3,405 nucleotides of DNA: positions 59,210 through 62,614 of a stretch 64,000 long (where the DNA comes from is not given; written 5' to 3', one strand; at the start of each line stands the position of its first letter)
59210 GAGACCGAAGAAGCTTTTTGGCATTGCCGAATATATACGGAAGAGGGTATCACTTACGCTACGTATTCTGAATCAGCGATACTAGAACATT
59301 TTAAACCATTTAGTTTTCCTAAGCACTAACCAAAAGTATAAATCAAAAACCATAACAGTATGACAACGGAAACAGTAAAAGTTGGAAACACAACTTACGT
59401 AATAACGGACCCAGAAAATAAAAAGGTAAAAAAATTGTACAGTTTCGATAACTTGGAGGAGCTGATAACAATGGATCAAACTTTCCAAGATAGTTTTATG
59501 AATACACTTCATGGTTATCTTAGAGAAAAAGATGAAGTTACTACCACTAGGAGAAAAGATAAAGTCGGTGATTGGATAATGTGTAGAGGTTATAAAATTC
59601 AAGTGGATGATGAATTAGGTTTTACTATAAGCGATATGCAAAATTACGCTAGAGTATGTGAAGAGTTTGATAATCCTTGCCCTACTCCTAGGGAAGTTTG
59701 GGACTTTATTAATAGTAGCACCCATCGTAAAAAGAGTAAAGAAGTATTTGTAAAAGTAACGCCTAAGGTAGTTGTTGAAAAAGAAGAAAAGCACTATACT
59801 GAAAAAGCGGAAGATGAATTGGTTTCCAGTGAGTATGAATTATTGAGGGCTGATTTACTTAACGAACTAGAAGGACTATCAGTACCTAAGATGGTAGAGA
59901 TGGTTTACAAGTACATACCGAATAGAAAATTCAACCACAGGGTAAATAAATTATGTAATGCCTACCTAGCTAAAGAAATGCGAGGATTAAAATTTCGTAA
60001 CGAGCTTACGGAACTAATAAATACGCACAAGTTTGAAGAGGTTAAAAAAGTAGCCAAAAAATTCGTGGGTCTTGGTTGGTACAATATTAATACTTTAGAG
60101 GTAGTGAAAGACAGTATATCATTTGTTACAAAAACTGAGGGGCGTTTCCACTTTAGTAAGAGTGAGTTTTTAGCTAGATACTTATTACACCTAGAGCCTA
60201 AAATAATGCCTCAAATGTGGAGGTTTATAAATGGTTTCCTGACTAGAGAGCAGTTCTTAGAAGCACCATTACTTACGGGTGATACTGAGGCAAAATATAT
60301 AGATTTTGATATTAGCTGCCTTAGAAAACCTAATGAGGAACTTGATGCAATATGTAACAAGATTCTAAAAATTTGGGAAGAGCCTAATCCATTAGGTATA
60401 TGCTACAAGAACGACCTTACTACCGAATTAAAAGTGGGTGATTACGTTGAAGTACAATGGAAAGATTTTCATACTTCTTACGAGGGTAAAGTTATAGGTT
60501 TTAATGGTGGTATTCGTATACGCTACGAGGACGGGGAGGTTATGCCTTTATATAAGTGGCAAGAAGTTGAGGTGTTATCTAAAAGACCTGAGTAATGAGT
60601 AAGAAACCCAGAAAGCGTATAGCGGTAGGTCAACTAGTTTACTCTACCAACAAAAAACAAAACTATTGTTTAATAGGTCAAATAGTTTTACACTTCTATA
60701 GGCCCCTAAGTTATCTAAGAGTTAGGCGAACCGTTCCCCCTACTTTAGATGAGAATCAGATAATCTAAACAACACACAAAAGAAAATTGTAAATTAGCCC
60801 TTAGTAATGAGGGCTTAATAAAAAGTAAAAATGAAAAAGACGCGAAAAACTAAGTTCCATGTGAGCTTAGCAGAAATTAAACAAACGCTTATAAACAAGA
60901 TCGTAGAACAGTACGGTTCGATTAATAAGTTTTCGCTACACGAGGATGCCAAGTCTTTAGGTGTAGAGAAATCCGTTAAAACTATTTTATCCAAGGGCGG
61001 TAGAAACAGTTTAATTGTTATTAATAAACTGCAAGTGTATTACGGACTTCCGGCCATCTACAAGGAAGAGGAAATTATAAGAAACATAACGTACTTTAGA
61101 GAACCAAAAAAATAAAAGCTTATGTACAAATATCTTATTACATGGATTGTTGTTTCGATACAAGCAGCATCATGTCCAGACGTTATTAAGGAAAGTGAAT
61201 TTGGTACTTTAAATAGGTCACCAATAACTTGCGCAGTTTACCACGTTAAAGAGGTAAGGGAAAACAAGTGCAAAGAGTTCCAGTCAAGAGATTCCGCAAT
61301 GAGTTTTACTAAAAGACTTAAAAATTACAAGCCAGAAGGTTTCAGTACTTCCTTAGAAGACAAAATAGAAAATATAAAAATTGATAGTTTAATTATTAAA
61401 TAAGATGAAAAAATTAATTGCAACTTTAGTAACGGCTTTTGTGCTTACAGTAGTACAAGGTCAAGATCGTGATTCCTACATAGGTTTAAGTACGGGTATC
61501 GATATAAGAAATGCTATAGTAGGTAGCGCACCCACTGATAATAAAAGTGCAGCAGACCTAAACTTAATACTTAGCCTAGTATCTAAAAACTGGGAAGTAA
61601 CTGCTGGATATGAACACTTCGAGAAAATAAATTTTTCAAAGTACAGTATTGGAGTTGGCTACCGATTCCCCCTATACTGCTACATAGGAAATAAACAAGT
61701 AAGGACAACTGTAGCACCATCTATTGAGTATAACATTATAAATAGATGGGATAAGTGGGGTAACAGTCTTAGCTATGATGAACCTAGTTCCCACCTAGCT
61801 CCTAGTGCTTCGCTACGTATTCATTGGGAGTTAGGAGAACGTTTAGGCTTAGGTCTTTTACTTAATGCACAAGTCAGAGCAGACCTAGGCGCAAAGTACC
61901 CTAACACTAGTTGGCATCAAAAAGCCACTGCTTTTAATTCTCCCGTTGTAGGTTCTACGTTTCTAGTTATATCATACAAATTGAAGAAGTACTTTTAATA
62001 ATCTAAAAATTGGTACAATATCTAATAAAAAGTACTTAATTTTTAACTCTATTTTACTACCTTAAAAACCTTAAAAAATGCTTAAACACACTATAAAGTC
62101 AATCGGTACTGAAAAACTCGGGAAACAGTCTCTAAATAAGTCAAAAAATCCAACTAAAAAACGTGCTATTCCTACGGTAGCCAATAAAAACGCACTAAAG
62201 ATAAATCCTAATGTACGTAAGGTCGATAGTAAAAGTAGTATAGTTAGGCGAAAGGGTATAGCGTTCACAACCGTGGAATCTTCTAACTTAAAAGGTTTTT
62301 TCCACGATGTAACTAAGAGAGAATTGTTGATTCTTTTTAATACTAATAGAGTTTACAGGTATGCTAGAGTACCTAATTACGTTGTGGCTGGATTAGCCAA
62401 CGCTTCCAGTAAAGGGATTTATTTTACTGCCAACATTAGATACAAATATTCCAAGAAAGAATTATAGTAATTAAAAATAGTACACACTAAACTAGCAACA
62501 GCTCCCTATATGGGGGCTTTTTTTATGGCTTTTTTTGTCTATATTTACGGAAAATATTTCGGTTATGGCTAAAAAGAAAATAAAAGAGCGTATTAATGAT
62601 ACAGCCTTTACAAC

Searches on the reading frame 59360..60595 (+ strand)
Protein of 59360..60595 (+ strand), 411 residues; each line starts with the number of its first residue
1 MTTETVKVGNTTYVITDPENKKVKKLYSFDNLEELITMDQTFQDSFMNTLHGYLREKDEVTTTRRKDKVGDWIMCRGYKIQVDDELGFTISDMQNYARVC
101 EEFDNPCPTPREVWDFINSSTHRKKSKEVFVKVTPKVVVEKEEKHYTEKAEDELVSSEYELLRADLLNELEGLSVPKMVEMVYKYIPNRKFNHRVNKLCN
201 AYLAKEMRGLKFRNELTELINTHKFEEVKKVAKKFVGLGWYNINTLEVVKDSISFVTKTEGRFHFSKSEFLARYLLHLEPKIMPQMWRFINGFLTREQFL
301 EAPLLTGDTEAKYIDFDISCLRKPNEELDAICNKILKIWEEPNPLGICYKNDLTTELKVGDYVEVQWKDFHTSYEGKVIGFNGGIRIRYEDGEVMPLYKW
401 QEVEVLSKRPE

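Call 10: search_protein_families(library=pfam, proteins=[window:59360-60595:+])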
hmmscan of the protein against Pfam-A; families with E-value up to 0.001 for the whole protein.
window:59360-60595:+ (411 aa): 0 families

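Call 22: search_protein_families(library=phrogs, proteins=[window:59360-60595:+], max_evalue=0.01)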
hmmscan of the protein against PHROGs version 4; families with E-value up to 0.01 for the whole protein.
window:59360-60595:+ (411 aa): 0 families

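Call 30: find_related_loci(query=window:59360-60595:+, collection=viral_contigs, flank=10000)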
Query window:59360-60595:+ (411 aa) in viral_contigs; peptide patterns used: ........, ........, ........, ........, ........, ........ (x = any residue, [..] = any of these).
1 stretches matched a pattern, but none encodes a relative of the query by tblastn (E <= 1e-3).

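Call 31: find_homologous_proteins(query=window:59360-60595:+, max_evalue=0.001)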
Query window:59360-60595:+ (411 aa): 5 proteins with E <= 0.001 among 3896 candidates.
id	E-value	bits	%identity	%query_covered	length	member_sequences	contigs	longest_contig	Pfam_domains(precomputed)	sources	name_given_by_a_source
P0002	1.5e-279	945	100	100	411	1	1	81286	-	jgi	jgi:hypothetical protein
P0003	5.2e-203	693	73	99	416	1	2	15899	-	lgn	-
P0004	6.6e-193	659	71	99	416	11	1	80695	-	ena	-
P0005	1.2e-189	649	69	99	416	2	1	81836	-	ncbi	-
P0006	2.1e-111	391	47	97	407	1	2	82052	-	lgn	-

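Call 32: find_encoding_contigs(protein=P0004, flank=10000, max_places=4)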
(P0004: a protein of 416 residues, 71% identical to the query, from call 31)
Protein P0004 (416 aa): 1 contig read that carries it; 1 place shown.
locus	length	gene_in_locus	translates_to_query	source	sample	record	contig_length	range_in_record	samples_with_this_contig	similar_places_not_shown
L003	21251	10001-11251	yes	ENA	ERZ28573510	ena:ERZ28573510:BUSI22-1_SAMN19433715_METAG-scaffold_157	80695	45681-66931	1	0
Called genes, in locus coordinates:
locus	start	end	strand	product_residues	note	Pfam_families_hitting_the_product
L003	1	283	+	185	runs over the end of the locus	-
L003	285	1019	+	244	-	PF01507:PAPS_reduct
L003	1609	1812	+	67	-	-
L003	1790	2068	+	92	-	-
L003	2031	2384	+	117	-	-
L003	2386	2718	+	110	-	-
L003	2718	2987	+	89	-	-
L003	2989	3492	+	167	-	PF03013:Pyr_excise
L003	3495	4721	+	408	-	PF07669:Eco57I (faint)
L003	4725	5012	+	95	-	-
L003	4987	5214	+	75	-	-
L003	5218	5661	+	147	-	-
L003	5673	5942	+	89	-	-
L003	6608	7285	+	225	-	-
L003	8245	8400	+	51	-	-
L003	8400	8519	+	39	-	-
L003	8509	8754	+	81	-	-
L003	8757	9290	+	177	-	-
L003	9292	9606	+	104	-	-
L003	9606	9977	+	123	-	-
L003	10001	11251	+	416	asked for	-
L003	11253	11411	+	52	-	-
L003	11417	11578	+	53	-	-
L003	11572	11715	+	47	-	-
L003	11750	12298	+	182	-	-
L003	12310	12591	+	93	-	-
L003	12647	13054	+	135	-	PF13619:KTSC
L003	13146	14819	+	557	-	-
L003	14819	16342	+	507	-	PF05133:SPP1_portal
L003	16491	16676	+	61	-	-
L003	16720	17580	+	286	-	-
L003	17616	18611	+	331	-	PF25209:Phage_capsid_4 (weak), PF13252:Phage_capsid_3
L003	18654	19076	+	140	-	-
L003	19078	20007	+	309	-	-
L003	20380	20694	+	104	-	-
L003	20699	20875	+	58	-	-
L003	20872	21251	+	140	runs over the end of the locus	-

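Call 33: find_encoding_contigs(protein=P0005, flank=10000, max_places=4)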
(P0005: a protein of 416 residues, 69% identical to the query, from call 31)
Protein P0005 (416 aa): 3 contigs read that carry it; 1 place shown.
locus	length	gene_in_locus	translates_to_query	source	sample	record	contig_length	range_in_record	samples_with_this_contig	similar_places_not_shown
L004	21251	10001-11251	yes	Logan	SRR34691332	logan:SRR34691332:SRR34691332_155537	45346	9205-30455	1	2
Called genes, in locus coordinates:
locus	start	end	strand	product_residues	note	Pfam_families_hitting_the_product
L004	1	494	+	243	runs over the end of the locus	PF01507:PAPS_reduct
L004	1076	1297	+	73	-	-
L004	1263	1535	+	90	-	-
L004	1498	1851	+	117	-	-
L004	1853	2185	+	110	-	-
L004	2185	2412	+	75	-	-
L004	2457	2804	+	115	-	-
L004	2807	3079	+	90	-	-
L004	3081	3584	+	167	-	PF03013:Pyr_excise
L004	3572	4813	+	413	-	PF07669:Eco57I (faint), PF02384:N6_Mtase (faint)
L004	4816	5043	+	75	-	-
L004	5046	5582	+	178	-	-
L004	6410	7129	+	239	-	-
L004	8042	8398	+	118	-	-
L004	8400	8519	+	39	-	-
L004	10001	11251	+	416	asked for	-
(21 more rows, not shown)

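Call 34: find_encoding_contigs(protein=P0003, flank=10000, max_places=4)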
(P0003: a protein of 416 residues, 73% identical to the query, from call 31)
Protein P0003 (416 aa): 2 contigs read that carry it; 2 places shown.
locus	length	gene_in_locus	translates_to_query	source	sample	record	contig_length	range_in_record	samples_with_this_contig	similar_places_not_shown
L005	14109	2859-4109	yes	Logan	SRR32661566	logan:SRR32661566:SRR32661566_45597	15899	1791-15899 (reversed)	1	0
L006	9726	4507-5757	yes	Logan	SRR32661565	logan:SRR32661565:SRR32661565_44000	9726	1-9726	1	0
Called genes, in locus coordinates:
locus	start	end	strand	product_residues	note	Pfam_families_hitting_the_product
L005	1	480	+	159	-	?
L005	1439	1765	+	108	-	-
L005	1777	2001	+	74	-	-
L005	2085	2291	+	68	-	-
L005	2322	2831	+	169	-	-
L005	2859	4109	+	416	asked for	-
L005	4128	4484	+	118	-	-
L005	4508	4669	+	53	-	-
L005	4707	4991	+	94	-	-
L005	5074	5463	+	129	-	PF13619:KTSC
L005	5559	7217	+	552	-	-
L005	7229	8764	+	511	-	PF05133:SPP1_portal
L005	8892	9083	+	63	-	-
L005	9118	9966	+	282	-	-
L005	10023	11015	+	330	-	PF13252:Phage_capsid_3, PF25209:Phage_capsid_4 (faint)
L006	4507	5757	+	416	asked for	-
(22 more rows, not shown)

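Call 35: find_encoding_contigs(protein=P0006, flank=10000, max_places=4)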
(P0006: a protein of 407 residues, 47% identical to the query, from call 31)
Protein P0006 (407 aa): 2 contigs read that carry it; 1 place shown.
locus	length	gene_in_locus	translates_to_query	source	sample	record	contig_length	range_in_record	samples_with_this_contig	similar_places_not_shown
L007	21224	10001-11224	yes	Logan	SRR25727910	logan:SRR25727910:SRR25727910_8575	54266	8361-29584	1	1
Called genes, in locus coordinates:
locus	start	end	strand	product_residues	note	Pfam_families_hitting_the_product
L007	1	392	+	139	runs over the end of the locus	-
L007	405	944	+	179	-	-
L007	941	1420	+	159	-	PF00075:RNase_H (weak)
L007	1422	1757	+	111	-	-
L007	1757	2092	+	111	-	-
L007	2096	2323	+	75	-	-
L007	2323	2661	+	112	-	-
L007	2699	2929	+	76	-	-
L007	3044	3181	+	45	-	-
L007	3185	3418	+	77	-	-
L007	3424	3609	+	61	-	-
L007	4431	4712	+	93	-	-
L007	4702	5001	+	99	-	-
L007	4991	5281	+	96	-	-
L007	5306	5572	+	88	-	-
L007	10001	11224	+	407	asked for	-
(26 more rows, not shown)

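Call 43: search_dna_similar(query=window:59360-60595:+, collection=phages, mode=protein, max_rows=15)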
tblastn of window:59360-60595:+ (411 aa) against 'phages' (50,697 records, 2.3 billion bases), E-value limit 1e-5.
No match.

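Call 91: search_dna_similar(query=L003:13146-14816:+, collection=phages, mode=protein, max_rows=40, max_evalue=0.001)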
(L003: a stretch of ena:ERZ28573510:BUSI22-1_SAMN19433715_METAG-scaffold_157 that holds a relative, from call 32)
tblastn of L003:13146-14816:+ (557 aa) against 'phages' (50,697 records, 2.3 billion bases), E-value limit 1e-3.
Records with a match: 13; places in all: 13; records where one place covers at least 80% of the query: 11.
Best place of each record, by identity: <60% 13.
By first word of the organism name: Streptomyces 6; Bacillus 4; Bacteriophage 1; Bacteroides 1; Fusobacterium 1.
By host as written in the record: Streptomyces sp. 5a 2; Streptomyces lividans JI 1326 2; Bacillus cereus 2; Bacillus megaterium str. ATCC 43725 2; - 1; Bacteroides salyersiae BSC162 1; Streptomyces turgidiscabies 1; Streptomyces mirabilis NRRL B-2400 1; and 1 more.
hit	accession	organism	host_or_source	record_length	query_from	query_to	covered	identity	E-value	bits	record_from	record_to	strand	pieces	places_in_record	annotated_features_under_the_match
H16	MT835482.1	Bacteriophage sp.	human fecal samples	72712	1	546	98%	53.7%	4e-91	590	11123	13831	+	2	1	record has no annotation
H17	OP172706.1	Bacteroides phage BS162P1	Bacteroides salyersiae BSC162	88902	1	520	93%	51.6%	2e-90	568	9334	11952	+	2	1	hypothetical protein (x2)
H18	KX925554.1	Streptomyces phage BRock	Streptomyces sp. 5a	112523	27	539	92%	31.9%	1e-70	252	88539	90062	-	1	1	terminase large subunit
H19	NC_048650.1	Streptomyces phage BRock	Streptomyces sp. 5a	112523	27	539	92%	31.9%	1e-70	252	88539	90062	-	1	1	terminase large subunit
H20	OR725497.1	Streptomyces phage LuckySocke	Streptomyces lividans JI 1326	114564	33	539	91%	31.8%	2e-69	248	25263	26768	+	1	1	70: terminase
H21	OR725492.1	Streptomyces phage Alone3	Streptomyces lividans JI 1326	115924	33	539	91%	31.8%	2e-69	248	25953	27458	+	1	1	71: terminase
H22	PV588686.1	Streptomyces phage pSt2308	Streptomyces turgidiscabies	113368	35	539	91%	31.5%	7e-69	247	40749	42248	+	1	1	terminase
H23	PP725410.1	Streptomyces phage GiJojo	Streptomyces mirabilis NRRL B-2400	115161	35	539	91%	31.3%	1e-68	246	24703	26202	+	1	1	61: terminase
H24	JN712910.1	Bacillus phage BCD7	Bacillus cereus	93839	47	519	85%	33.1%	1e-72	258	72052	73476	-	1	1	putative terminase large subunit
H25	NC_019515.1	Bacillus phage BCD7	Bacillus cereus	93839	47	519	85%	33.1%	1e-72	258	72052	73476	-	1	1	putative terminase large subunit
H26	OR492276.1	Fusobacterium phage phiKSUM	Fusobacterium sp.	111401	27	517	88%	21.3%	2e-4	50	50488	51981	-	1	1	hypothetical protein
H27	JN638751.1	Bacillus phage G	Bacillus megaterium str. ATCC 43725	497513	71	420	63%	22.8%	4e-12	75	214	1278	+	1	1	1: gp1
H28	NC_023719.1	Bacillus phage G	Bacillus megaterium str. ATCC 43725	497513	71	420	63%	22.8%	4e-12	75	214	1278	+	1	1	1: gp1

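Call 92: search_protein_families(library=phrogs, proteins=[L003:13146-14816:+, L003:12647-13051:+, L003:11750-12295:+], max_evalue=0.01)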
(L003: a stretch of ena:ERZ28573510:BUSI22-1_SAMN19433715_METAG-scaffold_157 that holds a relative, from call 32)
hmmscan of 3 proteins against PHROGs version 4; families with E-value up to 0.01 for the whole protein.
L003:13146-14816:+ (557 aa): 5 families
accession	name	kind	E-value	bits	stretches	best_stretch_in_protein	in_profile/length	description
phrog_2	-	head and packaging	6.9e-17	62.4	1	59-519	266-590/807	terminase large subunit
phrog_5909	-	head and packaging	3.3e-09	37.3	1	365-471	122-222/285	terminase large subunit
phrog_5713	-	head and packaging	1.6e-05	25.9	1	392-471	3-79/143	terminase large subunit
phrog_7579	-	head and packaging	0.00038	20.7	1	189-237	104-152/239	terminase large subunit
phrog_675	-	head and packaging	0.0093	15.3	0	54-232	44-190/576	terminase large subunit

L003:12647-13051:+ (135 aa): 2 families
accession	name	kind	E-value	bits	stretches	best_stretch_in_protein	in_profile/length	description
phrog_3292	-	unknown function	5.9e-13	49.8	1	59-134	103-178/436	-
phrog_8113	-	unknown function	2.3e-07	32.2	1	69-134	19-82/144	-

L003:11750-12295:+ (182 aa): 0 families

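Call 117: search_protein_families(library=pfam, proteins=[window:59360-60592:+], max_evalue=0.1)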
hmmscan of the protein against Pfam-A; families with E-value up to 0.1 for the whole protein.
window:59360-60592:+ (411 aa): 1 family
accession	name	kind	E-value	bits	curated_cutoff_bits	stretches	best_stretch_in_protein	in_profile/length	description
PF21743.3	PTM_DIR17_Tudor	-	0.099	12.9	27.2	0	363-404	4-45/48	PTM/DIR17-like, Tudor domain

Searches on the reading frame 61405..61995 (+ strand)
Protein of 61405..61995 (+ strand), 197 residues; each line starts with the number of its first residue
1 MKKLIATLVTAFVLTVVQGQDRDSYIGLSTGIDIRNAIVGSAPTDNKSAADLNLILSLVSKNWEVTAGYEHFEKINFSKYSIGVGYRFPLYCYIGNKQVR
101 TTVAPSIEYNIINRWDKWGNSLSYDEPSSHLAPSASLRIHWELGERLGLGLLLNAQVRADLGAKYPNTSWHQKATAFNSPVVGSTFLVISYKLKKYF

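Call 92: search_protein_families(library=phrogs, proteins=[window:61405-61995:+], max_evalue=0.01)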
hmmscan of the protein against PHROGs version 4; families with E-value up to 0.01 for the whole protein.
window:61405-61995:+ (197 aa): 0 families

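Call 117: search_protein_families(library=pfam, proteins=[window:61405-61995:+], max_evalue=0.1)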
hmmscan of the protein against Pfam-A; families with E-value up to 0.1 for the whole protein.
window:61405-61995:+ (197 aa): 1 family
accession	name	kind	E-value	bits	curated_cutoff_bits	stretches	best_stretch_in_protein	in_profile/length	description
PF13505.12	OMP_b-brl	-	0.088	13.4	28.7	0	59-88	140-175/175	Outer membrane protein beta-barrel domain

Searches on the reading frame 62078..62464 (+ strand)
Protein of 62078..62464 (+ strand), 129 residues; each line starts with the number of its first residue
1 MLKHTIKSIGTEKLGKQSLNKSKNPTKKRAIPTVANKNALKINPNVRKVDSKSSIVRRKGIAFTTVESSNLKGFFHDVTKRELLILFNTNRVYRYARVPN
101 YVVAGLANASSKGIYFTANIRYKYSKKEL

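Call 92: search_protein_families(library=phrogs, proteins=[window:62078-62464:+], max_evalue=0.01)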
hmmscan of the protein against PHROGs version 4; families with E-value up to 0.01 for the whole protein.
window:62078-62464:+ (129 aa): 2 families
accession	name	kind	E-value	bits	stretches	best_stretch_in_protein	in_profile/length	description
phrog_3292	-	unknown function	1.8e-11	44.9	1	52-127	99-174/436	-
phrog_8113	-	unknown function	2.3e-07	32.2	1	60-127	13-78/144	-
